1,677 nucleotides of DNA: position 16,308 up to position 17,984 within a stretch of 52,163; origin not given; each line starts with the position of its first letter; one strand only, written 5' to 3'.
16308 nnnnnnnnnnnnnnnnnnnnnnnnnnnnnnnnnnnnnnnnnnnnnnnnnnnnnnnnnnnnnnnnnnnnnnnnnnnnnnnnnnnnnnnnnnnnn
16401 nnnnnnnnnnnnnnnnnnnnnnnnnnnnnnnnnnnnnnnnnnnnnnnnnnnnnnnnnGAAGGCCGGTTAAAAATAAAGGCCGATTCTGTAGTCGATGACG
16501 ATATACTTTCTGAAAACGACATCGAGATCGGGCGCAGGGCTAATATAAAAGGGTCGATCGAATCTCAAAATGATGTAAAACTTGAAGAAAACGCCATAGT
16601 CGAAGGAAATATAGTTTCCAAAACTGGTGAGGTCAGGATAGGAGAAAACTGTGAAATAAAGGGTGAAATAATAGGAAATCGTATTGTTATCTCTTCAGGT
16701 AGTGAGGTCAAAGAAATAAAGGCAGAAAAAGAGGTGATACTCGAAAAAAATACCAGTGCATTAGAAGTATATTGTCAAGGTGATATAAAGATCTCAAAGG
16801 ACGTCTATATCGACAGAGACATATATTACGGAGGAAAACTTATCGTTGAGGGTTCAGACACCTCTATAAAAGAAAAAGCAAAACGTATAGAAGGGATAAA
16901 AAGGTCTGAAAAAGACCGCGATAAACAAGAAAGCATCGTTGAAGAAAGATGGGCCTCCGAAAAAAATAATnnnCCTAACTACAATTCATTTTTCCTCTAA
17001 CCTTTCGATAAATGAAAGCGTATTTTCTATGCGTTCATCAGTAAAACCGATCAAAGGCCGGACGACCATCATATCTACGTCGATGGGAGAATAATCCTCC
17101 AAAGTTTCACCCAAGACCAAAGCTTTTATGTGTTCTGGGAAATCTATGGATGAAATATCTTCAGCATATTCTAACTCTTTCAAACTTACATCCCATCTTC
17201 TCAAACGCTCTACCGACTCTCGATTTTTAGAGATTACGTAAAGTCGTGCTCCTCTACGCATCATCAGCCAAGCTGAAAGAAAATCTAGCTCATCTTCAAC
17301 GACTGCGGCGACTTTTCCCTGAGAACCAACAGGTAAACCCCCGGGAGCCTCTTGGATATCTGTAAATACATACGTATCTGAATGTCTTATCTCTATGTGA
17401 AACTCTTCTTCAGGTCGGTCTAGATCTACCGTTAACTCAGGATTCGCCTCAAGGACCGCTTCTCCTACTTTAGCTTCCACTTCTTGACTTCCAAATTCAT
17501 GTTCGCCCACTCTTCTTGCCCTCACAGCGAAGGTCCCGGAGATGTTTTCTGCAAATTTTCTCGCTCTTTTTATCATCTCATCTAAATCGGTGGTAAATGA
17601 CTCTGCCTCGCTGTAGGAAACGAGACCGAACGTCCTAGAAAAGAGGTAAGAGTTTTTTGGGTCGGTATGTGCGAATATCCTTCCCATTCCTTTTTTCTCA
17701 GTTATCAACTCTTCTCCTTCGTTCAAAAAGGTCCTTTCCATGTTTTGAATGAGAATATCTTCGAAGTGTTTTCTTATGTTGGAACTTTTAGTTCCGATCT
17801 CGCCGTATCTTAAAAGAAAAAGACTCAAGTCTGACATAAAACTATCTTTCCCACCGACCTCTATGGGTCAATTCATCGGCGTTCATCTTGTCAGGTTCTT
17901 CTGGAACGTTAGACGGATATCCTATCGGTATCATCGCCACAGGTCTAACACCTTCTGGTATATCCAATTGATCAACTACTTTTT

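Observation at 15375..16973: DUF835 domain fused through a long coiled coil to a bactofilin-like beta-helix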

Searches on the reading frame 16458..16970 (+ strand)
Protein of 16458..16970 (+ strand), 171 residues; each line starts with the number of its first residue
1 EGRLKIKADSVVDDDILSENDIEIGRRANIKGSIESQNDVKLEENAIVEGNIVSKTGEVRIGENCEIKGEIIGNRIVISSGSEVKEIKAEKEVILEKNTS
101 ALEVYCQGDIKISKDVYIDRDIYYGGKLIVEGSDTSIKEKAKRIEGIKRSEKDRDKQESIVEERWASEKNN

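Call 42: search_solved_structures(query=A4, max_evalue=1, show_alignments=2)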
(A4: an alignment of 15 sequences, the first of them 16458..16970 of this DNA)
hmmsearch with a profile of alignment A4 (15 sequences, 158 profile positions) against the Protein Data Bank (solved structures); distinct sequences matched with E-value up to 1: 35.
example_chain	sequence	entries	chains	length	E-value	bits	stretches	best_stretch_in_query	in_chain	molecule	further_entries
3twd_A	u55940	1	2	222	4e-07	33.1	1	29-87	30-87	Bifunctional protein glmU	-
4aa7_A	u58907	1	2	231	4.6e-07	32.9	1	29-87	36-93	BIFUNCTIONAL PROTEIN GLMU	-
9mh4_A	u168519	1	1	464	8.1e-07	32.2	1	29-93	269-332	Bifunctional protein GlmU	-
8cu9_A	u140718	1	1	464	1.4e-06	31.3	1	29-93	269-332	Bifunctional UDP-N-acetylglucosamine diphosphorylase/glucosamine-1-phosphate N-acetyltrans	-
1hv9_A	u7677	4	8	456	3.7e-06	30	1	29-86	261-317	UDP-N-ACETYLGLUCOSAMINE PYROPHOSPHORYLASE | Bifunctional protein glmU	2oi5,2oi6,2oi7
3jqy_B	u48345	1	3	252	5.6e-05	26.2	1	19-125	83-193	Polysialic acid O-acetyltransferase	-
3fww_A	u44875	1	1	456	0.0001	25.3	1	28-82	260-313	Bifunctional protein glmU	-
4fce_A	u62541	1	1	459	0.00011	25.3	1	28-82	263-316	Bifunctional protein GlmU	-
1fwy_A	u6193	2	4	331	0.00028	23.9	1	29-86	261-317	UDP-N-ACETYLGLUCOSAMINE PYROPHOSPHORYLASE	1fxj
2v0h_A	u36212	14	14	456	0.0012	21.9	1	29-85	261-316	BIFUNCTIONAL PROTEIN GLMU | GLUCOSAMINE-1-PHOSPHATE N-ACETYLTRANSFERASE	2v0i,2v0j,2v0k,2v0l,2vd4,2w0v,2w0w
5b04_I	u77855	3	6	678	0.025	17.6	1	36-122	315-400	Probable translation initiation factor eIF-2B subunit epsilon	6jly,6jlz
6i3m_G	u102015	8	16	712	0.1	15.6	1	36-131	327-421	Translation initiation factor eIF-2B subunit epsilon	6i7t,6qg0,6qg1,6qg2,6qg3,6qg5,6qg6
5z09_A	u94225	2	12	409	0.14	15.2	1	16-142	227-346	Dual sugar-1-phosphate nucleotidylyltransferase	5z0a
2ggo_A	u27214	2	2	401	0.14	15.1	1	16-142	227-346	401aa long hypothetical glucose-1-phosphate thymidylyltransferase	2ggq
3q1x_A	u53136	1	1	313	0.17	14.9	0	40-80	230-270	Serine acetyltransferase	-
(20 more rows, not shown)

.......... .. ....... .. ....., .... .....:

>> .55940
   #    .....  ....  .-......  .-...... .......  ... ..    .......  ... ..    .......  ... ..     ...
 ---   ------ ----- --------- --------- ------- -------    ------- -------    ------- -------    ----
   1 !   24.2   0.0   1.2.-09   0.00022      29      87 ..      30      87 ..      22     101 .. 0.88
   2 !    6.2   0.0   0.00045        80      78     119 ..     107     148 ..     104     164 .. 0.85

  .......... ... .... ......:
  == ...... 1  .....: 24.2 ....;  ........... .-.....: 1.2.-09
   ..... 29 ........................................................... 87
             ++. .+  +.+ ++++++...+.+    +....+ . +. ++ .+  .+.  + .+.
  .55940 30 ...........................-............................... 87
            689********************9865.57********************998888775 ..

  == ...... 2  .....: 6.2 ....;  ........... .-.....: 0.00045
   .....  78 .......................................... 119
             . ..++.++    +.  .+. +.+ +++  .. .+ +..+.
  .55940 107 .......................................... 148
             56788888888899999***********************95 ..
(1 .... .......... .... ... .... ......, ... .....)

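Call 47: predict_structure(alignment_id=A4)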
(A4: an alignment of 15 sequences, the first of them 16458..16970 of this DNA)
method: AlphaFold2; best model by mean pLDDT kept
length: 171 residues; sequences in the alignment: 15
mean_pLDDT: 86.3   pTM: 0.78
mean pLDDT of the five models: 86.3, 86.2, 86.1, 85.3, 84.2
residues with pLDDT >= 90: 128; 70-90: 15; 50-70: 3; < 50: 25
segments of 3 or more residues with pLDDT < 50: 147-171
pLDDT, mean of each block of 10 residues (from residue 1): 90 97 98 98 98 97 98 98 97 97 96 94 93 77 64 40 41 38
secondary structure, 60 per line:
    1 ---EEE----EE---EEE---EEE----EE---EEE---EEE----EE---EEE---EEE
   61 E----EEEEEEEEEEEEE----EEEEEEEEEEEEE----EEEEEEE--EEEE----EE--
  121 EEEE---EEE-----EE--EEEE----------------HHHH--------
elements in order: E4-6 E16-18 E22-24 E34-36 E40-42 E52-54 E58-61 E66-78 E83-95 E100-106 E109-112 E121-124 E128-130 E140-143 H160-163

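Call 50: fold_search(model_id=the predicted structure, library=pdb)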
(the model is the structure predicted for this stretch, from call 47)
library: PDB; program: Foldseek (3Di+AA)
matches with E <= 10: 143; with E <= 0.001: 0
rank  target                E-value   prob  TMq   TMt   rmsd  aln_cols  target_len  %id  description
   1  7muq_AM               2.1e-01  0.15  0.24  0.21  10.1       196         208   14  Reconstruction of the Legionella pneumophila Dot/Icm T4SS 3DVA Map 1 (released 2021-10-06)
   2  6n2b_A                4.7e-01  0.23  0.31  0.18  10.6       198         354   12  The Crystal Structure of Caldicellulosiruptor kristjanssonii Tapirin C-terminal domain (released 2018-12-19)
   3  6mzp_A                5.2e-01  0.08  0.19  0.12  16.7       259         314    9  Zebrafish betaglycan orphan domain structure from orthorhombic crystal form (released 2019-08-21)
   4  4mzu_L                5.5e-01  0.08  0.18  0.13  11.0       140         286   10  Crystal structure of FdtD, a bifunctional ketoisomerase/N-acetyltransferase from Shewanella denitrificans (released 2013-10-09)
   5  9dr4                  6.2e-01  0.06  0.16  0.10  12.7       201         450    9  Crystal structure of bifunctional GlmU from Staphylococcus aureus NCTC 8325 complexed with UTP, CoA and Glc 1-P (released 2025-05-14)
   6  7ar9_x                6.9e-01  0.08  0.16  0.13  12.0       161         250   14  Cryo-EM structure of Polytomella Complex-I (membrane arm) (released 2021-12-08)
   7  4ihg_A                7.2e-01  0.05  0.16  0.12  12.1       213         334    9  Chasing Acyl Carrier Protein Through a Catalytic Cycle of Lipid A Production (released 2013-11-13)
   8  5awf_A                8.5e-01  0.15  0.30  0.16  11.8       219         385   11  Crystal structure of SufB-SufC-SufD complex from Escherichia coli (released 2015-11-11)
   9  3st8                  9.4e-01  0.04  0.16  0.09  14.8       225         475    9  Crystal structure of GlmU from Mycobacterium tuberculosis in complex with COENZYME A, GLUCOSAMINE 1-PHOSPHATE and URIDIN (released 2012-08-08)
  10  4ihg_C                1.1e+00  0.04  0.16  0.12  12.3       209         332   10  Chasing Acyl Carrier Protein Through a Catalytic Cycle of Lipid A Production (released 2013-11-13)
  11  3dj4                  1.2e+00  0.04  0.15  0.09  14.1       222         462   12  Crystal Structure of GlmU from Mycobacterium tuberculosis in complex with URIDINE-DIPHOSPHATE-N-ACETYLGLUCOSAMINE. (released 2009-05-19)
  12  8tqz_B                1.3e+00  0.06  0.13  0.08  11.4        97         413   14  Eukaryotic translation initiation factor 2B with a mutation (L516A) in the delta subunit (released 2023-12-06)
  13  8enq_A                1.4e+00  0.01  0.11  0.11  13.9       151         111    3  E. coli CsgA fibril (218-pixel box size) (released 2023-10-04)
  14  3t57                  1.4e+00  0.09  0.21  0.15  11.2       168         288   10  Activity and Crystal Structure of Arabidopsis UDP-N-acetylglucosamine acyltransferase (released 2012-05-23)
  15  4k6r                  1.4e+00  0.04  0.17  0.10  12.7       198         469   11  Crystal structure of GlmU in complex with ATP (released 2014-04-16)
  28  6rib_A                2.8e+00  0.11  0.30  0.44   6.8       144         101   12  Cryo-EM reconstruction of Thermus thermophilus bactofilin double helical filaments (released 2019-07-17)
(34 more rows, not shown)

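Call 53: find_homologous_proteins(query=A4, max_evalue=0.001)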
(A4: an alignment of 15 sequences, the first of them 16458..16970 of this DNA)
Query A4 (15 sequences) (171 aa, profile of the alignment): 3 proteins with E <= 0.001 among 5914 candidates.
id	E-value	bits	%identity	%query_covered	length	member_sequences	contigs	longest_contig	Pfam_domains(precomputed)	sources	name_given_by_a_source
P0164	3.8e-37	145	30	72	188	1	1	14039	PF04519.20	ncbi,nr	ncbi:MAG: hypothetical protein KGY66_05600, partial [Candidatus Thermoplasmatota archaeon]|nr:hypoth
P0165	3.6e-6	45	28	54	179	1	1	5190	PF04519.20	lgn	-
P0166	9.2e-6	43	29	30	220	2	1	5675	PF04519.20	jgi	jgi:cytoskeletal protein CcmA (bactofilin family)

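Call 55: search_protein_families(library=pfam, proteins=[P0164, P0165, P0166], max_evalue=0.1)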
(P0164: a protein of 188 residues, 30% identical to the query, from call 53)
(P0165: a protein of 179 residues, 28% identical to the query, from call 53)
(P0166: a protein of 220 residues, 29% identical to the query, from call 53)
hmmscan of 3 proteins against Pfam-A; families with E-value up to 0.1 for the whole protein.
P0164 (188 aa): 19 families
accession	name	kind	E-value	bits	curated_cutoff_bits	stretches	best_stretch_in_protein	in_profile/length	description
PF04519.19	Bactofilin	-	3.5e-06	27.6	27.9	1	85-183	3-97/98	Polymer-forming cytoskeletal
PF24319.2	DUF7491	-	3.6e-05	24.3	30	1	9-62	35-88/90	Coiled-coil region of unknown function (DUF7491)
PF14662.11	KASH_CCD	-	0.00073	20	43.3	1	12-63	77-128/191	Coiled-coil region of CCDC155 or KASH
PF05565.16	Sipho_Gp157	-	0.0056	17.1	28.6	1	12-70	50-108/162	Siphovirus Gp157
PF06419.17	COG6_N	-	0.0059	17.2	27.4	1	10-66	34-90/114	Conserved oligomeric complex COG6, N-terminal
PF10506.14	USHBP1_PDZ-bd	-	0.0069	17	24.5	1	34-66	1-33/65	Harmonin-binding protein USHBP1, PDZ-binding domain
PF17675.6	APG6_N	-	0.0073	17.2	45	1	9-59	53-103/132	Apg6 coiled-coil region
PF12699.13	phiKZ_IP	-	0.0082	15.8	27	1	12-86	114-177/387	phiKZ-like phage internal head proteins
PF08317.16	Spc7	-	0.009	15.8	34.5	1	9-56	147-194/196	Spc7 kinetochore protein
PF12329.13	TMF_DNA_bd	-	0.012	16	35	1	9-60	19-70/74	TATA element modulatory factor 1 DNA binding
PF09726.14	Macoilin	-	0.013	14.6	32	1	3-67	384-448/671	Macoilin family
PF18914.6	DUF5666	-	0.016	15.9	27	0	69-100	23-53/60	Domain of unknown function (DUF5666)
PF16034.10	JAKMIP_CC3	-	0.022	14.9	30.2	1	12-63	132-182/200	JAKMIP CC3 domain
PF11932.13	DUF3450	-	0.027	14.2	32.6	1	15-48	57-90/241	Protein of unknown function (DUF3450)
PF07716.20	bZIP_2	-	0.04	14.4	22.3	1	26-57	21-52/54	Basic region leucine zipper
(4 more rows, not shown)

P0165 (179 aa): 1 family
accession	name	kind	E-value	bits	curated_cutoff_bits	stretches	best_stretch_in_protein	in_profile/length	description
PF04519.19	Bactofilin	-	1.9e-24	86.2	27.9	1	42-137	3-97/98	Polymer-forming cytoskeletal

P0166 (220 aa): 6 families
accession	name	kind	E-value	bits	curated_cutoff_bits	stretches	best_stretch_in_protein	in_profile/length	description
PF04519.19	Bactofilin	-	1.9e-12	47.7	27.9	3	34-113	6-80/98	Polymer-forming cytoskeletal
PF03961.19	FapA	-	0.0052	16.9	31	1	41-141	34-134/272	Flagellar Assembly Protein A beta solenoid domain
PF03144.31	GTP_EFTU_D2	-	0.032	15.1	30.3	1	90-126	8-46/73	Elongation factor Tu domain 2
PF17997.7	Cry1Ac_D5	-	0.036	14.4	25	1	106-174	16-86/173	Insecticidal delta-endotoxin CryIA(c) domain 5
PF03174.19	CHB_HEX_C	-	0.043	14.2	23.6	0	127-183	16-75/76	Chitobiase/beta-hexosaminidase C-terminal domain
PF20918.2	SPOCS_spoVID-N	-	0.082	13.2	27.1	0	72-92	33-53/132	SPOCS_spoVID-N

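Call 56: search_protein_families(library=pfam, alignment_id=A4, max_evalue=0.01)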
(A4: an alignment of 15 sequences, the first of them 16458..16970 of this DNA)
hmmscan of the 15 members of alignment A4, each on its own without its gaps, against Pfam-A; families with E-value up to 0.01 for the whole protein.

A. member 1, window:16458-16970:+ (171 aa): 4 families
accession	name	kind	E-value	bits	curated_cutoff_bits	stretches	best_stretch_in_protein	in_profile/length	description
PF04519.19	Bactofilin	-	9.5e-07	29.4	27.9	1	24-101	3-76/98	Polymer-forming cytoskeletal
PF25084.1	LbH_EIF2B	-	0.00023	21.5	54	1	4-86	10-89/105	EIF2B subunit epsilon LbH domain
PF11999.13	Ice_binding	-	0.0026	17.9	28.7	1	22-64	163-205/208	Ice-binding-like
PF24894.1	Hexapep_GlmU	-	0.0033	18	23.3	0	28-84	30-83/104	GlmU-like, C-terminal hexapeptide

B. families by the number of members that match (of 15 scanned): 7 families
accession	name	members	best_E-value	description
PF04519.19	Bactofilin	15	6.8e-11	Polymer-forming cytoskeletal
PF25084.1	LbH_EIF2B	8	1.7e-07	EIF2B subunit epsilon LbH domain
PF11999.13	Ice_binding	2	0.00028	Ice-binding-like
PF24894.1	Hexapep_GlmU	2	0.0033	GlmU-like, C-terminal hexapeptide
PF00132.30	Hexapep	1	8.5e-05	Bacterial transferase hexapeptide (six repeats)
PF03961.19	FapA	1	0.00069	Flagellar Assembly Protein A beta solenoid domain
PF23353.1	BBS2_hp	1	0.0053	BBS2 hairpin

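Call 64: find_encoding_contigs(protein=P0164, flank=8000, max_places=3)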
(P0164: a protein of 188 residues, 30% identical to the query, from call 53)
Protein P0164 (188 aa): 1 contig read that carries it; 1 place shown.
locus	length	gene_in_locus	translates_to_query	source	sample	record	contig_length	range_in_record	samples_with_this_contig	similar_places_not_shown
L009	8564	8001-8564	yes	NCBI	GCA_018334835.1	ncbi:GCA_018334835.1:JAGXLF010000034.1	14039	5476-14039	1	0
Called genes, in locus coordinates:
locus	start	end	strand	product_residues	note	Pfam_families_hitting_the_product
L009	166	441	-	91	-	-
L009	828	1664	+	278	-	-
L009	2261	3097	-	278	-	PF01193:RNA_pol_L, PF01000:RNA_pol_A_bac, PF12838:Fer4_7 (faint), PF00037:Fer4 (weak), PF12837:Fer4_6 (weak), PF13237:Fer4_10 (weak), PF13187:Fer4_9 (weak)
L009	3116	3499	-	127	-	PF00411:Ribosomal_S11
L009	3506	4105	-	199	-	PF22421:SYY_C-terminal (weak), PF01479:S4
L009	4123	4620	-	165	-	PF00416:Ribosomal_S13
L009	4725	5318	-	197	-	PF01728:FtsJ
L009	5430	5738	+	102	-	PF14445:Prok-RING_2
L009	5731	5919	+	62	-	-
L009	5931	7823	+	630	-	PF08915:tRNA-Thr_ED, PF00587:tRNA-synt_2b, PF03129:HGTP_anticodon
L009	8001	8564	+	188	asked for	PF04519:Bactofilin (faint)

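Call 98: fold_search(model_id=the predicted structure, library=viral)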
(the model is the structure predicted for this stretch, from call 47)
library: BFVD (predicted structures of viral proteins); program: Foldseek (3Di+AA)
matches with E <= 10: 253; with E <= 0.001: 0
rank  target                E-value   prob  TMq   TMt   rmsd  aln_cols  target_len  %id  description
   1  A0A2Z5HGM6            4.4e-03  0.97  0.30  0.25  12.2       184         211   10  (no name in the UniProt tables at hand)
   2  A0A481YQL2            4.9e-02  0.82  0.35  0.39  10.8       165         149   14  Uncharacterized protein [Iridovirus LCIVAC01]
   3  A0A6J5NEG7            9.3e-02  0.15  0.18  0.05  11.8       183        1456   16  Uncharacterized protein [uncultured Caudovirales phage]
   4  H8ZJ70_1              1.1e-01  0.35  0.27  0.09  10.6       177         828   16  (no name in the UniProt tables at hand)
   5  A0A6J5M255            1.3e-01  0.30  0.27  0.23  11.2       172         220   12  Uncharacterized protein [uncultured Caudovirales phage]
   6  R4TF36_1              1.3e-01  0.89  0.39  0.10   8.0       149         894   16  (no name in the UniProt tables at hand)
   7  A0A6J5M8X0            1.3e-01  0.23  0.28  0.20  16.3       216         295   13  Uncharacterized protein [uncultured Caudovirales phage]
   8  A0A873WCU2            1.7e-01  0.28  0.21  0.23  10.1       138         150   17  Uncharacterized protein [Klebsiella phage Miami]
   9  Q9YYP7                1.8e-01  0.02  0.10  0.09  21.9       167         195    9  Uncharacterized protein RTL3 (Fragment) [Avian adenovirus 8 (strain ATCC A-2A)]
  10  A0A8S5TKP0            2.3e-01  0.21  0.28  0.12  10.8       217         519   12  E3 ubiquitin-protein ligase [Podoviridae sp. ctz6O13]
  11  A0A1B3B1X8            2.4e-01  0.44  0.29  0.40   7.2       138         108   12  Uncharacterized protein [Gordonia phage Zirinka]
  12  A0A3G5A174            2.6e-01  0.03  0.13  0.12  20.4       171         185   12  Uncharacterized protein [Harvfovirus sp.]
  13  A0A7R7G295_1          2.7e-01  0.07  0.15  0.05  12.8       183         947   11  (no name in the UniProt tables at hand)
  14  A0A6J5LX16            2.8e-01  0.35  0.35  0.12   8.9       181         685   11  Uncharacterized protein [uncultured Caudovirales phage]
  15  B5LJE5                2.8e-01  0.09  0.17  0.09  17.0       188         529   14  Uncharacterized protein [Mycobacterium phage Myrna]
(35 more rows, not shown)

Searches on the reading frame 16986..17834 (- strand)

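Call 7: search_protein_families(library=pfam, proteins=[window:16986-17834:-], max_evalue=0.001)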
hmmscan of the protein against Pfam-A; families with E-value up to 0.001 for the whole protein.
window:16986-17834:- (282 aa): 2 families
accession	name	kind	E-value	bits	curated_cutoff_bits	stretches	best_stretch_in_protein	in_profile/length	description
PF02926.22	THUMP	-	9.9e-15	55.2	20.6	1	82-159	2-84/84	THUMP domain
PF22025.1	ThiI_fer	-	1.4e-09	38.7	25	1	6-75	2-72/72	ThiI ferredoxin-like domain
